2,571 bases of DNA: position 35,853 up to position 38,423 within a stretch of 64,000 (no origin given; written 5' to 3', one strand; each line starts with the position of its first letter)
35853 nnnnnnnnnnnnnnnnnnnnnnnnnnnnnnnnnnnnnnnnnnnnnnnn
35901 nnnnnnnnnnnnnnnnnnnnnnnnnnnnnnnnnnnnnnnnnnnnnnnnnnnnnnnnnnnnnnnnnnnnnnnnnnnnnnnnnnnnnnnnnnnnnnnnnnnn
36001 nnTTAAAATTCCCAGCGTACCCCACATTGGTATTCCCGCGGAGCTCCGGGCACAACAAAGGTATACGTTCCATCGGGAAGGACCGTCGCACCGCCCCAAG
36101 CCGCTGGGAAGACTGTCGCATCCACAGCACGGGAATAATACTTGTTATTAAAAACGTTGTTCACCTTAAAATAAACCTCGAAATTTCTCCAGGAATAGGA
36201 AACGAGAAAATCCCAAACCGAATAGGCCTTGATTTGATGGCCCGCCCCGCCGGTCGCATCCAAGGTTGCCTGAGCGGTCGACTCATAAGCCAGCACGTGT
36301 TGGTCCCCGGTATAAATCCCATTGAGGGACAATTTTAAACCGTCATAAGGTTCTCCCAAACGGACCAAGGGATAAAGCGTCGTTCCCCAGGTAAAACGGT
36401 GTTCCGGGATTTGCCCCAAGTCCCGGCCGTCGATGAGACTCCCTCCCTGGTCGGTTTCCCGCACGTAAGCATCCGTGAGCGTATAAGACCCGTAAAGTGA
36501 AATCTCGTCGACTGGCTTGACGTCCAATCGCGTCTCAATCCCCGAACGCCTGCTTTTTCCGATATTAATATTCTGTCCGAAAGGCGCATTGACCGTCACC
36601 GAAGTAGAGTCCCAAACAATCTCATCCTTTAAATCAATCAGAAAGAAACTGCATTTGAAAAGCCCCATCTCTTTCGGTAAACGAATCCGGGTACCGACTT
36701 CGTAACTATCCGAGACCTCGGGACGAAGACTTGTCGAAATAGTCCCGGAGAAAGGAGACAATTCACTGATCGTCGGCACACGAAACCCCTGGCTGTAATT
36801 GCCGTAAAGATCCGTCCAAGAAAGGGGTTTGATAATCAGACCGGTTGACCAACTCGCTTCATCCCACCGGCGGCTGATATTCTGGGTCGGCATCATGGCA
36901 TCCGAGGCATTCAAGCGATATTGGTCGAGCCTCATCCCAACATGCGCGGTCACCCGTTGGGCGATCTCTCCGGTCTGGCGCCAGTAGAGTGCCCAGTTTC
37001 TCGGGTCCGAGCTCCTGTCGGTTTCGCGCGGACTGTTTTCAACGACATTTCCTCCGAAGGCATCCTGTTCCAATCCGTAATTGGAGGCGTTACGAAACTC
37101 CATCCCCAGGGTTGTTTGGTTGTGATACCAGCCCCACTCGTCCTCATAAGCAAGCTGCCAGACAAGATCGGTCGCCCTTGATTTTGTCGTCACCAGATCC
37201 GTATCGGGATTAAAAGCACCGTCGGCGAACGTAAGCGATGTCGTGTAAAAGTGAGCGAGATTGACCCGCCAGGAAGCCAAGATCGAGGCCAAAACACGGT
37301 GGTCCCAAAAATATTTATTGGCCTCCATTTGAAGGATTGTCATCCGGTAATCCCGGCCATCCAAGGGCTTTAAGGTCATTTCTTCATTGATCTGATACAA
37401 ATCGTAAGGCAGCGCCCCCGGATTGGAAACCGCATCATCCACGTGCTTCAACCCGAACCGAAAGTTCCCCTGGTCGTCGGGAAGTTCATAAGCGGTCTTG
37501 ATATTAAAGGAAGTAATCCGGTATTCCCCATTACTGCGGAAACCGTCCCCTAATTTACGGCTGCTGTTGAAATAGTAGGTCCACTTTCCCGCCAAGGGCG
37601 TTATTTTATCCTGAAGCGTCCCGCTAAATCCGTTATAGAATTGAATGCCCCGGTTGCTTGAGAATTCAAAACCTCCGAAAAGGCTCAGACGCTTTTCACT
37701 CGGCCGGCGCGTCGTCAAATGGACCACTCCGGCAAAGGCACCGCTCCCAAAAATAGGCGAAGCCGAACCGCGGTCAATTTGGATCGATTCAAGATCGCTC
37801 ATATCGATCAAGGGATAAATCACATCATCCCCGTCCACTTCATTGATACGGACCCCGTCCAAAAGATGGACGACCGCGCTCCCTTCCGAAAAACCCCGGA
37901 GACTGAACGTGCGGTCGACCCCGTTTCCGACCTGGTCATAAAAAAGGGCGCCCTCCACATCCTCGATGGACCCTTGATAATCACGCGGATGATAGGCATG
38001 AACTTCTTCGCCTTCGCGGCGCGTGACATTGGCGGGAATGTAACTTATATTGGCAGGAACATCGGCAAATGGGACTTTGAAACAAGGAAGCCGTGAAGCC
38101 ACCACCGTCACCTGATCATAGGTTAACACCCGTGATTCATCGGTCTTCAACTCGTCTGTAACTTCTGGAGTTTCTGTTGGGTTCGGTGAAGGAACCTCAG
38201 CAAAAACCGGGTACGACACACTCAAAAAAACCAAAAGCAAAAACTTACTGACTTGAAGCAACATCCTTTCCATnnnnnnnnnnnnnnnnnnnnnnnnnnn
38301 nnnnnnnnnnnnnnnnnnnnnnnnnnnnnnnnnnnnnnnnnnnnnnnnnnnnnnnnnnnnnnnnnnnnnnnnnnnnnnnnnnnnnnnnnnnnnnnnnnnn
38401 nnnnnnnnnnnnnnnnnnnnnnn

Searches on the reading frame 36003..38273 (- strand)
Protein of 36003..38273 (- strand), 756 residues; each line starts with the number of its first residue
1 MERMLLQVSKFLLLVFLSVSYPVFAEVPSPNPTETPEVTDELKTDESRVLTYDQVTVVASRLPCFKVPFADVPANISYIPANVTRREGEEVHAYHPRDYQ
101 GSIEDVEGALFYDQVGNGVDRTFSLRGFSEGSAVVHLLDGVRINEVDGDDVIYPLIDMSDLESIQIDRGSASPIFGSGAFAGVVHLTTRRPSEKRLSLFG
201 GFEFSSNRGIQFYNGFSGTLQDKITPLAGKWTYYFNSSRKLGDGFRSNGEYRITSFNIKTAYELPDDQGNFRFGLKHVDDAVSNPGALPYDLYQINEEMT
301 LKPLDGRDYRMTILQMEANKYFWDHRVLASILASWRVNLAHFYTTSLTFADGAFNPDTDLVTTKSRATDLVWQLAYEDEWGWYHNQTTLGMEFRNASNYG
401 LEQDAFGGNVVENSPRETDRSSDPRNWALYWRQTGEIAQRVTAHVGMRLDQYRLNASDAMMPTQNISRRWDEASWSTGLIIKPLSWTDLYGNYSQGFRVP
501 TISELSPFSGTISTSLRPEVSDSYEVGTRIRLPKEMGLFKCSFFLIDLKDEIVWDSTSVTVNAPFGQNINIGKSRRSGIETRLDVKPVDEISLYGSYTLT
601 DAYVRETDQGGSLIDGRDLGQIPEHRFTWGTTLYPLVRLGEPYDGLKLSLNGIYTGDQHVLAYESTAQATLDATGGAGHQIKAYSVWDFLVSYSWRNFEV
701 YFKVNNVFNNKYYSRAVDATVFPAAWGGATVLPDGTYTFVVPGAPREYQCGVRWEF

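Call 5: search_protein_families(library=pfam, proteins=[window:36003-38273:-])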
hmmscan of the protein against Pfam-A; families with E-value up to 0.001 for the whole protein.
window:36003-38273:- (756 aa): 2 families
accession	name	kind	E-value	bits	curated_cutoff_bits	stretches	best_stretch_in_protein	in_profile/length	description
PF00593.30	TonB_dep_Rec_b-barrel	-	4.2e-44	152.6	27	1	250-707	7-436/436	TonB dependent receptor-like, beta-barrel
PF07715.20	Plug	-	5.6e-13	49.8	23.9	1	79-183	5-107/107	TonB-dependent Receptor Plug Domain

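Call 10: find_homologous_proteins(query=window:36003-38273:-, max_evalue=1e-30)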
Query window:36003-38273:- (756 aa): 130 proteins with E <= 1e-30 among 8000 candidates; the best 120 are listed.
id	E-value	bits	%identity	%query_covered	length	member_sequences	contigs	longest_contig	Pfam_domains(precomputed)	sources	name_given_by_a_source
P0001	0.0e+0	1761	100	100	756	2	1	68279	PF07715.21,PF00593.31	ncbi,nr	ncbi:MAG: TonB-dependent receptor [Candidatus Omnitrophica bacterium]|nr:TonB-dependent receptor [Ca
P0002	0.0e+0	1110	65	96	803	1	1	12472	PF07715.21,PF00593.31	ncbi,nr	ncbi:MAG: TonB-dependent receptor [Candidatus Omnitrophica bacterium]|nr:TonB-dependent receptor [Ca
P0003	0.0e+0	1048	63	95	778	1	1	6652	PF07715.21,PF00593.31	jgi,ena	-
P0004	0.0e+0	1033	64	95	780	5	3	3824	PF07715.21,PF00593.31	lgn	-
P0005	0.0e+0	1032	62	97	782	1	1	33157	PF07715.21,PF00593.31,PF14905.13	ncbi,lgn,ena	-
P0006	3.4e-292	990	61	93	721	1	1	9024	PF07715.21,PF00593.31,PF14905.13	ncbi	-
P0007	8.3e-292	988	59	98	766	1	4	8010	PF07715.21,PF00593.31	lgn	-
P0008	5.8e-290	982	59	98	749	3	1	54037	PF07715.21,PF00593.31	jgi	-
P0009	3.6e-282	956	58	96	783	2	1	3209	PF07715.21,PF00593.31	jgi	jgi:outer membrane receptor protein involved in Fe transport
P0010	3.0e-281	953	57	98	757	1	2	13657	PF07715.21,PF00593.31,PF14905.13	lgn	-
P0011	3.5e-280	950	58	93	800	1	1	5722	PF07715.21,PF00593.31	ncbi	-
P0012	8.6e-278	942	58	94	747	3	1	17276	PF07715.21,PF00593.31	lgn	-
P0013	1.0e-276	938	59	92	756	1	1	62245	PF07715.21,PF00593.31,PF14905.13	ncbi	-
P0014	3.1e-276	937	56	99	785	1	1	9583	PF07715.21,PF00593.31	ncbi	-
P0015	1.1e-275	935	56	99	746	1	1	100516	PF07715.21,PF00593.31,PF14905.13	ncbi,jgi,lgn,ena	-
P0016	2.7e-275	934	58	93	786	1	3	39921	PF07715.21,PF00593.31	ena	-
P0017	4.2e-275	933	55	100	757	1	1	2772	PF07715.21,PF00593.31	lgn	-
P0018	3.3e-273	927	56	100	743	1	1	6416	PF07715.21,PF00593.31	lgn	-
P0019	2.0e-272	924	58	94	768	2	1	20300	PF07715.21,PF00593.31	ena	-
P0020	1.3e-271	922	59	93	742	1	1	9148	PF07715.21,PF00593.31,PF14905.13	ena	-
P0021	4.8e-270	916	53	99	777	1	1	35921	PF07715.21,PF00593.31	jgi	jgi:outer membrane receptor protein involved in Fe transport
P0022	2.0e-267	908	57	97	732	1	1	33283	PF07715.21,PF00593.31,PF14905.13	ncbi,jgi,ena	-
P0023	3.2e-266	904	53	99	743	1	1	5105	PF07715.21,PF00593.31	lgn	-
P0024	2.2e-265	901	55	99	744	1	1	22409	PF07715.21,PF00593.31,PF14905.13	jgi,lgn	jgi:outer membrane receptor protein involved in Fe transport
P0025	4.7e-264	897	56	95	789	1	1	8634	PF07715.21,PF00593.31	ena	-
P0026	7.2e-264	896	57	95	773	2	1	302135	PF07715.21,PF00593.31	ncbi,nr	ncbi:MAG: TonB-dependent receptor [Candidatus Omnitrophica bacterium]|nr:TonB-dependent receptor [Ca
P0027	3.3e-263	894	55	98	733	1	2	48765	PF07715.21,PF00593.31,PF14905.13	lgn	-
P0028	1.2e-262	892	54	99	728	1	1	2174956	PF07715.21,PF00593.31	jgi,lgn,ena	-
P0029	2.6e-262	891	54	97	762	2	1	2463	PF07715.21,PF00593.31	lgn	-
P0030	1.2e-260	885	57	93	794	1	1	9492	PF07715.21,PF00593.31,PF14905.13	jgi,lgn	jgi:outer membrane receptor protein involved in Fe transport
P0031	4.6e-260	883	56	93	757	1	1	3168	PF07715.21,PF00593.31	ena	-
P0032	1.2e-259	882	58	90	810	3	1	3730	PF07715.21,PF00593.31,PF14905.13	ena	-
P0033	1.8e-258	878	55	98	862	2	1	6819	PF07715.21,PF00593.31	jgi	-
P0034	1.1e-257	876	52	99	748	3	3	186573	PF07715.21,PF00593.31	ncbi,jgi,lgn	jgi:iron complex outermembrane receptor protein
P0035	1.3e-257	875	54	93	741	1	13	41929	PF07715.21,PF00593.31,PF14905.13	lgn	-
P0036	3.8e-256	870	53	99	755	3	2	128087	PF07715.21,PF00593.31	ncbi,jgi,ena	-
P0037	1.6e-255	868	54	95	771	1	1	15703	PF07715.21,PF00593.31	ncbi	-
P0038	2.5e-255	868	53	99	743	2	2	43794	PF07715.21,PF00593.31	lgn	-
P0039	9.6e-255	866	52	98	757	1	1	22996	PF07715.21,PF00593.31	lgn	-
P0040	4.6e-254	864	56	94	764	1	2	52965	PF07715.21,PF00593.31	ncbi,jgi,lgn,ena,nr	ncbi:MAG TPA: TonB-dependent receptor [Candidatus Omnitrophota bacterium]|nr:TonB-dependent receptor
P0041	1.3e-253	862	55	93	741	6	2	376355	PF07715.21,PF00593.31,PF14905.13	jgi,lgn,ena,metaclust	metaclust:\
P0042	3.0e-253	861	54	94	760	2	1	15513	PF07715.21,PF00593.31,PF14905.13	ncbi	-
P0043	3.9e-253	860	54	93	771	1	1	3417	PF07715.21,PF00593.31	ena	-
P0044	1.4e-251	855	52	99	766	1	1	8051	PF07715.21,PF00593.31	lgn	-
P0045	2.1e-251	855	55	92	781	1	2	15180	PF07715.21,PF00593.31,PF14905.13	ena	-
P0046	5.1e-250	850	53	96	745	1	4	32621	PF07715.21,PF00593.31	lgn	-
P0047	9.1e-249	846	50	97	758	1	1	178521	PF07715.21,PF00593.31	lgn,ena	-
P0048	9.4e-249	846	54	93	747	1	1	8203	PF07715.21,PF00593.31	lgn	-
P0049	1.2e-248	846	52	96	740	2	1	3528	PF07715.21,PF00593.31,PF14905.13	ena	-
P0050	1.4e-248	845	53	94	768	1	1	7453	PF07715.21,PF00593.31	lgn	-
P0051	1.9e-247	842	53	94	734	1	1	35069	PF07715.21,PF00593.31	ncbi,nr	ncbi:MAG: TonB-dependent receptor [Candidatus Omnitrophica bacterium]|nr:TonB-dependent receptor [Ca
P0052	2.9e-247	841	53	94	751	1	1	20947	PF07715.21,PF00593.31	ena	-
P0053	2.5e-245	835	53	93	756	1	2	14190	PF07715.21,PF00593.31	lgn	-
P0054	2.3e-244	831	51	99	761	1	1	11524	PF07715.21,PF00593.31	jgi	-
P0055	3.0e-244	831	57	85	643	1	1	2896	PF07715.21,PF00593.31,PF14905.13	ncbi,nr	ncbi:MAG TPA: TonB-dependent receptor, partial [bacterium]|nr:TonB-dependent receptor [bacterium]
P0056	1.4e-242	826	53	95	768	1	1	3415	PF07715.21,PF00593.31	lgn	-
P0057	2.2e-241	822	52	94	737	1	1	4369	PF07715.21,PF00593.31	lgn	-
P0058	4.2e-241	821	51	99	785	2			PF07715.21,PF00593.31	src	-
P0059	1.8e-240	819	53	93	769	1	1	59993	PF07715.21,PF00593.31,PF14905.13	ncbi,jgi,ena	-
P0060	6.7e-240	817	53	93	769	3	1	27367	PF07715.21,PF00593.31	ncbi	-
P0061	8.5e-240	816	51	100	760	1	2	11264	PF07715.21,PF00593.31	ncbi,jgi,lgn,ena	-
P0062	7.7e-239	813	53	93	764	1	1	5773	PF07715.21,PF00593.31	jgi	jgi:outer membrane receptor protein involved in Fe transport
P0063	2.1e-238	812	51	99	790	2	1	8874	PF07715.21,PF00593.31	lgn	-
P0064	3.1e-238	811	53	93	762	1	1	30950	PF07715.21,PF00593.31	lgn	-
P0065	3.8e-238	811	53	93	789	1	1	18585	PF07715.21,PF00593.31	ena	-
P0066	4.9e-238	811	51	96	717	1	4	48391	PF07715.21,PF00593.31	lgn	-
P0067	1.1e-237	809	49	99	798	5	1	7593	PF07715.21,PF00593.31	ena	-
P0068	1.8e-235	802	52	93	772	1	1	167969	PF07715.21,PF00593.31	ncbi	ncbi:MAG: TonB-dependent receptor [Candidatus Omnitrophota bacterium]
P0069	4.2e-235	801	49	99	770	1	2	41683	PF07715.21,PF00593.31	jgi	-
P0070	5.9e-235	800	50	99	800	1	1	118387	PF07715.21,PF00593.31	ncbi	ncbi:MAG: TonB-dependent receptor [Candidatus Omnitrophota bacterium]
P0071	1.2e-234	799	49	100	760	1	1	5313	PF07715.21,PF00593.31,PF14905.13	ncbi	-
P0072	1.4e-233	796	48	100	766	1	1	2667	PF07715.21,PF00593.31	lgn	-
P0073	2.0e-233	795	51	96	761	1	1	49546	PF07715.21,PF00593.31,PF14905.13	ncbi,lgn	ncbi:MAG: TonB-dependent receptor [Candidatus Omnitrophota bacterium]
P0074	4.1e-233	794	51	93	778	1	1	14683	PF07715.21,PF00593.31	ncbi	-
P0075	9.6e-233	793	51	96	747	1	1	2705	PF07715.21,PF00593.31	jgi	jgi:outer membrane receptor protein involved in Fe transport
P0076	6.8e-232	790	50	94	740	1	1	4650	PF07715.21,PF00593.31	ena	-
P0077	6.3e-231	787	52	93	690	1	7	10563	PF07715.21,PF00593.31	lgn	-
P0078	4.3e-230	784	49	97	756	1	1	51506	PF07715.21,PF00593.31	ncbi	-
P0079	2.8e-228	778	51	93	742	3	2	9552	PF07715.21,PF00593.31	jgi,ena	-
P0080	2.8e-228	778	49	97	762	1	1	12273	PF07715.21,PF00593.31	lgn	-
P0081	1.4e-227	776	51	93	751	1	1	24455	PF07715.21,PF00593.31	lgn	-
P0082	7.3e-226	770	50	93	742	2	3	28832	PF07715.21,PF00593.31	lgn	-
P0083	9.7e-226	770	49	97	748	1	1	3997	PF07715.21,PF00593.31,PF14905.13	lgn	-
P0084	1.2e-225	770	47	100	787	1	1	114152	PF07715.21,PF00593.31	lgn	-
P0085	3.9e-225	768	51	94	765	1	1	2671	PF07715.21,PF00593.31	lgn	-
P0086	3.5e-224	765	47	100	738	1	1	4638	PF07715.21,PF00593.31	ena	-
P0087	9.8e-224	763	47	99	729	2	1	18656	PF07715.21,PF00593.31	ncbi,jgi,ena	-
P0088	2.4e-222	759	51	90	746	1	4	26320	PF07715.21,PF00593.31,PF14905.13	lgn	-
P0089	6.6e-222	757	48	99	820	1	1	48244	PF07715.21,PF00593.31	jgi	jgi:outer membrane cobalamin receptor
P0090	7.0e-222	757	51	93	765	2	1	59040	PF07715.21,PF00593.31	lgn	-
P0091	1.2e-221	756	48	99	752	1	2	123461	PF07715.21,PF00593.31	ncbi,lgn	-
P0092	2.2e-220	752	47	99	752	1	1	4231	PF07715.21,PF00593.31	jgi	jgi:outer membrane receptor protein involved in Fe transport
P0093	2.2e-219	749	50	96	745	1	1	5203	PF07715.21,PF00593.31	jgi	jgi:vitamin B12 transporter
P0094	1.0e-218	747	50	93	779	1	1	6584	PF07715.21,PF00593.31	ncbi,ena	-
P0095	4.7e-218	744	49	93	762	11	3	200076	PF07715.21,PF00593.31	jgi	jgi:iron complex outermembrane receptor protein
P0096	9.7e-216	737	48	93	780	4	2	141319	PF07715.21,PF00593.31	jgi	jgi:outer membrane receptor protein involved in Fe transport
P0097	1.1e-215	737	49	93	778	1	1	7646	PF07715.21,PF00593.31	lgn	-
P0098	1.8e-213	729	47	94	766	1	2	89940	PF07715.21,PF00593.31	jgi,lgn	-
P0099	2.5e-213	729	47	100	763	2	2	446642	PF07715.21,PF00593.31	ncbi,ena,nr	ncbi:MAG TPA: TonB-dependent receptor [Candidatus Omnitrophota bacterium]|nr:TonB-dependent receptor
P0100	5.8e-213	728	50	93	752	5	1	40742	PF07715.21,PF00593.31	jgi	jgi:outer membrane receptor protein involved in Fe transport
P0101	6.6e-212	724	48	95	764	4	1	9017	PF07715.21,PF00593.31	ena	-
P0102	3.1e-210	719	45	100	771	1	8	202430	PF07715.21,PF00593.31,PF14905.13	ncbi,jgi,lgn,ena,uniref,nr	ncbi:MAG: hypothetical protein COV74_07900 [Candidatus Omnitrophica bacterium CG11_big_fil_rev_8_21_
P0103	7.9e-210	717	46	99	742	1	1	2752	PF07715.21,PF00593.31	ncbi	-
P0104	6.9e-209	714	47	97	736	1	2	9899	PF07715.21,PF00593.31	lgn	-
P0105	2.7e-208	712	46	99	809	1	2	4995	PF07715.21,PF00593.31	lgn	-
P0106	5.6e-208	711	48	95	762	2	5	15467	PF07715.21,PF00593.31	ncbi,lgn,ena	-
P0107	1.1e-206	707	48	93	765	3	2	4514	PF07715.21,PF00593.31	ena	-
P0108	4.1e-203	695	47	97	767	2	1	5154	PF07715.21,PF00593.31,PF14905.13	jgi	-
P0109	1.9e-202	693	45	98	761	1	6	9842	PF07715.21,PF00593.31,PF14905.13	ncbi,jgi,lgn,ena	-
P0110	3.7e-202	692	45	96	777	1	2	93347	PF07715.21,PF00593.31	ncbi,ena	-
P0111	5.7e-200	685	46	96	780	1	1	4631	PF07715.21,PF00593.31,PF14905.13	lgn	-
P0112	3.7e-198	679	46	93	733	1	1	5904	PF07715.21,PF00593.31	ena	-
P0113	1.6e-194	667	50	82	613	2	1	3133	PF07715.21,PF00593.31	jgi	jgi:outer membrane receptor protein involved in Fe transport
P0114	9.6e-194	664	46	93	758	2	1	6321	PF07715.21,PF00593.31,PF14905.13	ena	-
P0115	1.9e-193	663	43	99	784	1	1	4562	PF07715.21,PF00593.31,PF14905.13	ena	-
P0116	8.6e-192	658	57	68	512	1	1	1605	PF00593.31,PF14905.13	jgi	jgi:outer membrane receptor protein involved in Fe transport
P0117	8.7e-191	654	58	67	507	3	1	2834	PF00593.31,PF14905.13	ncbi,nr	ncbi:MAG: TonB-dependent receptor, partial [Candidatus Omnitrophica bacterium]|nr:TonB-dependent rec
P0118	4.7e-185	635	43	99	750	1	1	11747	PF07715.21,PF00593.31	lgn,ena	-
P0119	3.0e-178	613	42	100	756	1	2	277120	PF07715.21,PF00593.31,PF14905.13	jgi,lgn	-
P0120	7.0e-173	595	59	60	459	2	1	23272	PF07715.21,PF00593.31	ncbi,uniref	ncbi:TonB-dependent receptor, beta-barrel [sediment metagenome]|uniref:TonB-dependent receptor, beta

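Call 14: find_related_loci(query=A1, collection=genome_contigs, flank=4000)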
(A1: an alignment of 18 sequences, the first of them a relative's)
Query A1 (756 aa) in genome_contigs; peptide patterns used: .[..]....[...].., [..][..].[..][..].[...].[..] (x = any residue, [..] = any of these).
599 stretches matched a pattern (row limit reached: there are more); 163 encode a relative of the query (tblastn E <= 1e-3); the best 80 are kept; 76 distinct loci.
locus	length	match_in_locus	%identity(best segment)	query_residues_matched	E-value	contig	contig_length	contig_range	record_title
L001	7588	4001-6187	65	29-756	0e+0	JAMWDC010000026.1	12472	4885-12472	MAG: Candidatus Omnitrophota bacterium isolate QZM4_2.bins.380.Tibet NODE_20200_length_12472_cov_0.863913, whole genome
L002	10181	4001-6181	62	26-755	0e+0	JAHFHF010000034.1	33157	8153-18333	MAG: Candidatus Omnitrophota bacterium isolate nzgw332 NODE_551_length_33158_cov_3.673820, whole genome shotgun sequence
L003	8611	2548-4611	61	57-755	0e+0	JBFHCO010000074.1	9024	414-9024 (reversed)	MAG: Candidatus Omnitrophota bacterium isolate Mix_sand06.2021.04.Z.81 k141_442419_length_9024_cov_11.5814, whole genome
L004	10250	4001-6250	59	11-755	0e+0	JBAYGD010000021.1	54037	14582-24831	MAG: Candidatus Omnitrophota bacterium isolate SO_2016_GW1_117 scaffold01208_OW334_2016, whole genome shotgun sequence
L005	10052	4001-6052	59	59-754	0e+0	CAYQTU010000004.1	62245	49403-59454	MAG TPA_asm: uncultured bacterium isolate binchicken_co117_27 genome assembly, contig: NODE_879_length_62245_cov_4.78239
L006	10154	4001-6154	57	41-755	0e+0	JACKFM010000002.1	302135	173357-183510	MAG: Candidatus Omnitrophota bacterium isolate HK-STAS-OMNI-5 HK-STAS-OMNI-5_2, whole genome shotgun sequence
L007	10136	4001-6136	55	42-756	0e+0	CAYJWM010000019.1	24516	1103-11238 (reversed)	MAG TPA_asm: uncultured bacterium isolate ERP125453_co1_477 genome assembly, contig: NODE_1860_length_24516_cov_10.09615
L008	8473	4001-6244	52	2-756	0e+0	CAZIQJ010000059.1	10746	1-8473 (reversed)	MAG TPA_asm: uncultured bacterium isolate SRP342105_co2_29 genome assembly, contig: NODE_6596_length_10746_cov_5.233000,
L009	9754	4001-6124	55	43-756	0e+0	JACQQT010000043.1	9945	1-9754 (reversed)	MAG: Candidatus Omnitrophota bacterium isolate NC_groundwater_1340_Ag_S-0.2um_49_72 S_p2_S4_coassembly_k141_1577902, who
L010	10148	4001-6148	54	39-756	0e+0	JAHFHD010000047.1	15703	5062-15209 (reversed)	MAG: Candidatus Omnitrophota bacterium isolate nzgw330 NODE_4540_length_15704_cov_4.010653, whole genome shotgun sequenc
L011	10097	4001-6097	56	45-756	0e+0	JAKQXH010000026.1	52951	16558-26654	MAG: Candidatus Omnitrophota bacterium isolate USST_metabat.84_sub k141_175082, whole genome shotgun sequence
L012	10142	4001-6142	51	33-756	0e+0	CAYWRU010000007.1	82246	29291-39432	MAG TPA_asm: uncultured bacterium isolate SRP257259_co1_296 genome assembly, contig: NODE_258_length_82246_cov_6.043350,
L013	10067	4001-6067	52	55-756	0e+0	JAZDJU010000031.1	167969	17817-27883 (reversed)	MAG: Candidatus Omnitrophota bacterium isolate MEGAHIT-group-0.500 k141_16189002, whole genome shotgun sequence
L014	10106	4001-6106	50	40-756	0e+0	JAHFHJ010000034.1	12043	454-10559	MAG: Candidatus Omnitrophota bacterium isolate nzgw336 NODE_8658_length_12044_cov_10.476139, whole genome shotgun sequen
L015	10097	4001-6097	51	33-756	0e+0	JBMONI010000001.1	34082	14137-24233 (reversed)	MAG: Candidatus Omnitrophota bacterium isolate Betzabe_MAG072 MAG072_1, whole genome shotgun sequence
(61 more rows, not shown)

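Call 33: find_related_loci(query=A1, collection=metagenome_contigs, flank=2000)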
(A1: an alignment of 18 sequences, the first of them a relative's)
Query A1 (756 aa) in metagenome_contigs; peptide patterns used: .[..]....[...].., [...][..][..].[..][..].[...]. (x = any residue, [..] = any of these).
600 stretches matched a pattern (row limit reached: there are more); 54 encode a relative of the query (tblastn E <= 1e-3); 53 distinct loci.
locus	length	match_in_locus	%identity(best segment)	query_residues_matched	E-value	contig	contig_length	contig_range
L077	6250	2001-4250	59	11-755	0e+0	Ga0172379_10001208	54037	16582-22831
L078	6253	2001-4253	53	7-756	0e+0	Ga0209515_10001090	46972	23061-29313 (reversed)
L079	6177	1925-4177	52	7-756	0e+0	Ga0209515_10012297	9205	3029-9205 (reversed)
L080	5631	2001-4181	47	8-756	0e+0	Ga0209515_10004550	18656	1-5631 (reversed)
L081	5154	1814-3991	47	25-756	0e+0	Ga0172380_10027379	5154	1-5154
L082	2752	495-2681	46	11-756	0e+0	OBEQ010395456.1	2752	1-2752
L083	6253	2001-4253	44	11-756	0e+0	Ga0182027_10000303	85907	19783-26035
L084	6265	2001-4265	42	1-756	0e+0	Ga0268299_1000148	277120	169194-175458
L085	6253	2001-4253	47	3-756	0e+0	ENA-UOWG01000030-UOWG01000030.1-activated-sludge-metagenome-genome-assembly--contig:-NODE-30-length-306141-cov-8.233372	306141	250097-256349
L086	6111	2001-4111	59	54-756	0e+0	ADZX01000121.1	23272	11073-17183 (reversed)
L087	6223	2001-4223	56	10-756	0e+0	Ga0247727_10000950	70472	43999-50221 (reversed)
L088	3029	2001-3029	59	31-373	3e-125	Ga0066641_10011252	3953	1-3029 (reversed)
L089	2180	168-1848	33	200-756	2e-77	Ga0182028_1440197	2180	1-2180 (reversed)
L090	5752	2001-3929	24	55-719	4e-30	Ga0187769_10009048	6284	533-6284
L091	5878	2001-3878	23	62-756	2e-24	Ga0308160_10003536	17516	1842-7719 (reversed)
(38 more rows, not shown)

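Call 37: search_protein_families(library=ncbifam, proteins=[window:36003-38273:-], max_evalue=0.00001)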
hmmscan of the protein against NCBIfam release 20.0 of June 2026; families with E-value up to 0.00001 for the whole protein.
window:36003-38273:- (756 aa): 24 families
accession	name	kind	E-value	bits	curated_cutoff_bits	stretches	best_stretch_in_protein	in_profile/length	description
TIGR01783.1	TonB-siderophor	subfamily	3.5e-45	154.8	223.5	1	104-756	27-649/649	TonB-dependent siderophore receptor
TIGR01786.1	TonB-hemlactrns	subfamily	8.8e-40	136.7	323.75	2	372-756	335-719/719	TonB-dependent hemoglobin/transferrin/lactoferrin family receptor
TIGR01785.1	TonB-hemin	subfamily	3.8e-38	131.4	316.85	2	384-722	324-664/677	TonB-dependent heme/hemoglobin receptor family protein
NF041535.1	TonB_rec_PqqU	equivalog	3.3e-23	81.9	1200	2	427-713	370-644/676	TonB-dependent receptor PqqU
TIGR01779.1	TonB-B12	equivalog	1e-15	57.4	599.7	1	111-197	77-162/614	TonB-dependent vitamin B12 receptor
NF049946.1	TonB_dep_CU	exception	3.3e-15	55.5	700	1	428-636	398-605/683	TonB-dependent receptor, CU motif-type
TIGR01776.1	TonB-tbp-lbp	subfamily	8.7e-15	53.7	468.8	1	436-555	609-733/946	lactoferrin/transferrin family TonB-dependent receptor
NF049945.1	TonB_dep_FCYXU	equivalog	3.3e-13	49.1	825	1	124-456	99-412/697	TonB-dependent receptor, FCYXU motif-type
NF010010.0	PRK13483.1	equivalog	3.1e-11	42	927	0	423-629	368-570/660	ligand-gated channel protein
NF010650.0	PRK14049.1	equivalog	4.6e-11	41.6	904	1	443-631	450-633/729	ferrioxamine B receptor precursor protein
NF010048.1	PRK13524.1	subfamily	8.2e-11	41.1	493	1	379-733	384-723/744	FepA family TonB-dependent siderophore receptor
NF041676.1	FecA_OM_dicitr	equivalog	3.3e-10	38.6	1100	1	155-718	215-751/773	TonB-dependent Fe(3+) dicitrate receptor FecA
NF010051.0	PRK13528.1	subfamily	4.5e-10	38.4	583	0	386-720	379-710/727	FepA family TonB-dependent siderophore receptor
NF007465.0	PRK10044.1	equivalog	1.1e-09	37.1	803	0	89-273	89-264/726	ferrichrome porin FhuA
NF010012.0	PRK13486.1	equivalog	4.5e-09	35.2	924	0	514-714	468-655/696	TonB-dependent receptor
NF007926.1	PRK10641.1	equivalog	6.8e-09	34.8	836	1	80-225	47-183/617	TonB-dependent vitamin B12 receptor BtuB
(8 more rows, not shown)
